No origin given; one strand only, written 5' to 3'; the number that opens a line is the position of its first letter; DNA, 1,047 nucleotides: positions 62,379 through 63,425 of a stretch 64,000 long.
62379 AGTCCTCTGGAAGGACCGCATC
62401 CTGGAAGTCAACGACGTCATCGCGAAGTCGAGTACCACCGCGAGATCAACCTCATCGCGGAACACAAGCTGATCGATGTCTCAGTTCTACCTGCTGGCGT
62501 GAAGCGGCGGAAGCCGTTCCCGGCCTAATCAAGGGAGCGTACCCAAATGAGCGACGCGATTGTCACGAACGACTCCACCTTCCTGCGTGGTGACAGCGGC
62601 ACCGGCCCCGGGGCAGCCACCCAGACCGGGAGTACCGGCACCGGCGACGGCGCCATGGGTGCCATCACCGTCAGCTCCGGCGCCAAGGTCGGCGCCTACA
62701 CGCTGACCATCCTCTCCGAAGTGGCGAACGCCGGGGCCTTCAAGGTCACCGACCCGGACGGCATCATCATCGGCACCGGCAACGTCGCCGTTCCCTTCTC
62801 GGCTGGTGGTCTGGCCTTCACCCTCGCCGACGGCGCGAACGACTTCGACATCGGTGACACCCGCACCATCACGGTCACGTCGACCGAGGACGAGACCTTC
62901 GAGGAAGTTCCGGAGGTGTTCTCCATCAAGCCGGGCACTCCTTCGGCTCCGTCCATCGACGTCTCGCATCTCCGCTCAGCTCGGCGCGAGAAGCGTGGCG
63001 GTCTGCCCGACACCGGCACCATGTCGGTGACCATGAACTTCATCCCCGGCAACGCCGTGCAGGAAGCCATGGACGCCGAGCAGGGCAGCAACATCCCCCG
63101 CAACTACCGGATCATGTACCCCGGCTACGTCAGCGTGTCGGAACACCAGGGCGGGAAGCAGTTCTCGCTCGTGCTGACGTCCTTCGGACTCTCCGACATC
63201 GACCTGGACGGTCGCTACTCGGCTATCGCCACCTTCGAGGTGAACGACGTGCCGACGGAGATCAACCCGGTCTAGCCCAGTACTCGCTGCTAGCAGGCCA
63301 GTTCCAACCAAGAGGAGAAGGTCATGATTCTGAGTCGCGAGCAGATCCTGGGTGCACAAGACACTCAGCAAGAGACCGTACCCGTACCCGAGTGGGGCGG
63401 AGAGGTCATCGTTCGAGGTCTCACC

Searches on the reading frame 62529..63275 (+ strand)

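Call 74: search_protein_families(library=pfam, proteins=[window:62529-63275:+], max_evalue=0.0001)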
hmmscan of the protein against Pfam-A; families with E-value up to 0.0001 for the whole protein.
window:62529-63275:+ (248 aa): 2 families
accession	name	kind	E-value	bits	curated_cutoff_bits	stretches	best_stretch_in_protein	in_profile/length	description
PF16461.11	Phage_TTP_12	-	1.3e-09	38.5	26.1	1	120-200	15-98/135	Lambda phage tail tube protein, TTP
PF16460.11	Phage_TTP_11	-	1.2e-05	25.5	28.4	1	119-181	15-77/154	Phage tail tube, TTP, lambda-like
